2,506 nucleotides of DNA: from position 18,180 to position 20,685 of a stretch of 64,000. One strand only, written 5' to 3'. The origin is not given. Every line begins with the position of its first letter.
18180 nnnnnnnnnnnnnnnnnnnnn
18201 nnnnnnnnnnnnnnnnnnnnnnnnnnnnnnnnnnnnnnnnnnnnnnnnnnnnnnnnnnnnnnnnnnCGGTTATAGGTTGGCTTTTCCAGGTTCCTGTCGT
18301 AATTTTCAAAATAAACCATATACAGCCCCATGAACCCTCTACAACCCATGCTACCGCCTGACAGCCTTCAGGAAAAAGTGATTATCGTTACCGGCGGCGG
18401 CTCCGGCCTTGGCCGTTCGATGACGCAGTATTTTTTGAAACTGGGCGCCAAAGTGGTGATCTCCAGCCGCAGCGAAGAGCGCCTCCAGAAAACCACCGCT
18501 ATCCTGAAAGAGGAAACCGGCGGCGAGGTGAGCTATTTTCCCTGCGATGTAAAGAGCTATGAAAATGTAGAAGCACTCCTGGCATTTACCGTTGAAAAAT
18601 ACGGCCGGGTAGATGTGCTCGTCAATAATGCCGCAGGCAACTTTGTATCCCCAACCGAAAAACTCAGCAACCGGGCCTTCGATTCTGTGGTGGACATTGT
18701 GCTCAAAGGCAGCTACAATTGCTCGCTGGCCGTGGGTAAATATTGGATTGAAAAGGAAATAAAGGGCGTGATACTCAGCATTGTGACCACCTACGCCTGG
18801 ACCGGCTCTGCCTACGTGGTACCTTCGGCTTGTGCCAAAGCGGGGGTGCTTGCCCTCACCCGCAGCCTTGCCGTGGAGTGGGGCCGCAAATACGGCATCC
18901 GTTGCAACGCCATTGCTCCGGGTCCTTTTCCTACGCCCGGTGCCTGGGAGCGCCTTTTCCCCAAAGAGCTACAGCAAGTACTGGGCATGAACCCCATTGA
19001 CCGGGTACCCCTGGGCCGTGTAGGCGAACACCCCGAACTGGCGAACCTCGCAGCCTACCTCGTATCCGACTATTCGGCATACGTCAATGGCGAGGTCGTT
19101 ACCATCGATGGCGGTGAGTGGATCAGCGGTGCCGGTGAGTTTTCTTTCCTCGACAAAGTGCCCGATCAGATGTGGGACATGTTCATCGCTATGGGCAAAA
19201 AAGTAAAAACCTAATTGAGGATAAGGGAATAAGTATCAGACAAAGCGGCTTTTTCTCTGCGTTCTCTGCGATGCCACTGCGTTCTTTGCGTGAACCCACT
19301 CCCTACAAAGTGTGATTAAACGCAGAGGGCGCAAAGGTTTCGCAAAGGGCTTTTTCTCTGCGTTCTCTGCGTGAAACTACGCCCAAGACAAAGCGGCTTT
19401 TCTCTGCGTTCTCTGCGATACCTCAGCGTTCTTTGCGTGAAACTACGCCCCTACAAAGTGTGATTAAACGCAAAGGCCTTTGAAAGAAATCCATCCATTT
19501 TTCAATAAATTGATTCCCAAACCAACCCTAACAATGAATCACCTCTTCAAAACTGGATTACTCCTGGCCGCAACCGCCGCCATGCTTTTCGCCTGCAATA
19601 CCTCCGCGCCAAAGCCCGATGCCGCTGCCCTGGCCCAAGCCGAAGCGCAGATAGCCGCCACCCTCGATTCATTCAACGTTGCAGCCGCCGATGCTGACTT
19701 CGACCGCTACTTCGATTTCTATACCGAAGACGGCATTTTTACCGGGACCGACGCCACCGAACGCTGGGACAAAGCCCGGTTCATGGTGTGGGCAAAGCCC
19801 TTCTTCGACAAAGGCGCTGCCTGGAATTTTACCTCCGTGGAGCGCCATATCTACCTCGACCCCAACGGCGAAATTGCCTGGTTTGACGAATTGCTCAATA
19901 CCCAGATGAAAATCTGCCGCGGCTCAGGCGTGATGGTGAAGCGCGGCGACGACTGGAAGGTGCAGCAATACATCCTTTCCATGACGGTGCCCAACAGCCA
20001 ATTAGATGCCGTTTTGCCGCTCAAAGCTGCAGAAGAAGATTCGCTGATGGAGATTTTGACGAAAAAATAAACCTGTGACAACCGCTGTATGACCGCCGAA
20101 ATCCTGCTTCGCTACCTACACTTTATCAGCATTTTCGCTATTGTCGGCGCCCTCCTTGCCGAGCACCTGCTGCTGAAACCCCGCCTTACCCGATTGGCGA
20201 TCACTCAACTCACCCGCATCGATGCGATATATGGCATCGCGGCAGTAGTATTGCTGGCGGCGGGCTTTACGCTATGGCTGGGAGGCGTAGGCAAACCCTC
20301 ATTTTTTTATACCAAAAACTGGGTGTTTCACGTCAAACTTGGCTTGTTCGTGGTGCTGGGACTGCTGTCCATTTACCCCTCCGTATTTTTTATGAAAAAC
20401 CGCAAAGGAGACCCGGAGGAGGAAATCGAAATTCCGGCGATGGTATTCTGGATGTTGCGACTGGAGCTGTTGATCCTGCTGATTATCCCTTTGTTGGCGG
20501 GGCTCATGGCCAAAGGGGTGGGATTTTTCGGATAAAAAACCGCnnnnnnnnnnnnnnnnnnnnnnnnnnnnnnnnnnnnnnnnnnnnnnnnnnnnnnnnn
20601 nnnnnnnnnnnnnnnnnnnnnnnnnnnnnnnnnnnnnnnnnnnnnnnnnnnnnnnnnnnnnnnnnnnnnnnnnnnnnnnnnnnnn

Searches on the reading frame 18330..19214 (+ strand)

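Call 5: search_protein_families(library=pfam, proteins=[window:18330-19214:+], max_evalue=0.01)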
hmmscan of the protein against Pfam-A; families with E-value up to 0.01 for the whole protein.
window:18330-19214:+ (294 aa): 4 families
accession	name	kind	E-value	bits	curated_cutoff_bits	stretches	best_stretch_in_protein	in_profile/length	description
PF13561.12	adh_short_C2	-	8.2e-48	163.5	27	1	25-262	6-234/236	Enoyl-(Acyl carrier protein) reductase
PF00106.31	adh_short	-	1.1e-44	152.7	26.6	1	16-205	1-187/195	short chain dehydrogenase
PF08659.16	KR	-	2.6e-09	37.7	22.6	1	18-130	3-118/180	KR domain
PF02719.21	Polysacc_synt_2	-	0.0086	15.7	20.2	0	18-110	1-94/293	Polysaccharide biosynthesis protein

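Call 6: search_protein_families(library=ncbifam, proteins=[window:18330-19214:+], max_evalue=0.01)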
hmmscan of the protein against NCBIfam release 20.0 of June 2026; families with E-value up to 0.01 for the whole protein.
window:18330-19214:+ (294 aa): 232 families (the best 25 are shown)
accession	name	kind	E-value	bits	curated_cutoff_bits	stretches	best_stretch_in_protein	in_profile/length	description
NF005811.0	PRK07677.1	equivalog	4.6e-94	314.7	318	1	14-266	2-250/254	2,4-dienoyl-CoA reductase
NF005752.0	PRK07576.1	subfamily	3.8e-59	200.2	321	1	13-269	7-256/271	SDR family oxidoreductase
NF004198.0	PRK05653.1-3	equivalog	6.5e-53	179.7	296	1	12-264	4-247/248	3-oxoacyl-ACP reductase FabG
NF005559.1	PRK07231.1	subfamily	1.9e-51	175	215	1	13-263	2-247/249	glucose 1-dehydrogenase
NF006070.0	PRK08213.1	subfamily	1.5e-49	168.9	279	1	13-263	10-256/259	gluconate 5-dehydrogenase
NF005469.0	PRK07063.1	equivalog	5.2e-46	157.3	306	1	12-263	4-254/260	SDR family oxidoreductase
NF004791.0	PRK06138.1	equivalog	3.5e-45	154.3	312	1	12-264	2-250/252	SDR family oxidoreductase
TIGR01830.1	3oxo_ACP_reduc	equivalog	1.1e-44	152.9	297.75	1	19-262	2-237/239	3-oxoacyl-[acyl-carrier-protein] reductase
NF052558.1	MBtsdlDhBudC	equivalog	2.5e-44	151.7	270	1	14-263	2-241/250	meso-2,3-butanediol dehydrogenase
NF005880.0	PRK07831.1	equivalog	3.9e-44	151.2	336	1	12-259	15-258/263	SDR family oxidoreductase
NF005893.0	PRK07856.1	equivalog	8.4e-44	149.8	255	1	13-262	7-240/255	SDR family oxidoreductase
NF006493.1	PRK08936.1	subfamily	7e-43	146.8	420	1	12-262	4-249/261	glucose-1-dehydrogenase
NF004818.0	PRK06172.1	equivalog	1.7e-42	145.5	336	1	12-262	4-249/253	SDR family oxidoreductase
NF005067.0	PRK06484.1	equivalog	3.2e-42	144.8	713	1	10-266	268-514/524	short chain dehydrogenase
NF009466.0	PRK12826.1-2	subfamily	4.7e-42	144.2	222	1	14-264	2-245/248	3-oxoacyl-ACP reductase FabG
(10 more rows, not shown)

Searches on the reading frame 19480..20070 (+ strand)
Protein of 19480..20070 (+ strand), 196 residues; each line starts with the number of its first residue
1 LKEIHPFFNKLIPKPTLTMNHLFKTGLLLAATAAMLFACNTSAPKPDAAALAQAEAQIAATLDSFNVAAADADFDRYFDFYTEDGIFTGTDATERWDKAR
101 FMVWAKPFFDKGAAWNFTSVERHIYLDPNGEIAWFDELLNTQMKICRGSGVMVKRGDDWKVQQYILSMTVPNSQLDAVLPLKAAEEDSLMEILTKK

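Call 5: search_protein_families(library=pfam, proteins=[window:19480-20070:+], max_evalue=0.01)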
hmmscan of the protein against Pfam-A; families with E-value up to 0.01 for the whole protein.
window:19480-20070:+ (196 aa): 1 family
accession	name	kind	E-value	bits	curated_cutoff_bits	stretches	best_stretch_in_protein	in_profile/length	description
PF13474.12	SnoaL_3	-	4.7e-25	88.7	22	1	58-171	1-121/121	SnoaL-like domain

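Call 6: search_protein_families(library=ncbifam, proteins=[window:19480-20070:+], max_evalue=0.01)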
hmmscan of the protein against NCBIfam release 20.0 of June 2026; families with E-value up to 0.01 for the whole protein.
window:19480-20070:+ (196 aa): 0 families

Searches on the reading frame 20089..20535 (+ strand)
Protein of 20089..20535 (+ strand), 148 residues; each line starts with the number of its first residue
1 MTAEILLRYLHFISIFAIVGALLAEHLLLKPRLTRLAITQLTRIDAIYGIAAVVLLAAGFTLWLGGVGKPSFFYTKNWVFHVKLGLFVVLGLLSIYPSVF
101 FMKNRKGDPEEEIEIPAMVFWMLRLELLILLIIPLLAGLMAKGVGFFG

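Call 5: search_protein_families(library=pfam, proteins=[window:20089-20535:+], max_evalue=0.01)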
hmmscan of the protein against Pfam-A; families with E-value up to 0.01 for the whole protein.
window:20089-20535:+ (148 aa): 2 families
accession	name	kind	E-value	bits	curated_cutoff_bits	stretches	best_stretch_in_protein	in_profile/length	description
PF09980.14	DUF2214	-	8.1e-39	133.3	34.1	1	4-145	2-147/147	Predicted membrane protein (DUF2214)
PF05425.18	CopD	-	0.0011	19.7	32.1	1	49-139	12-104/105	Copper resistance protein D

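Call 6: search_protein_families(library=ncbifam, proteins=[window:20089-20535:+], max_evalue=0.01)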
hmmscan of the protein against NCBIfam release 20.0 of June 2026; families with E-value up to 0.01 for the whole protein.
window:20089-20535:+ (148 aa): 0 families
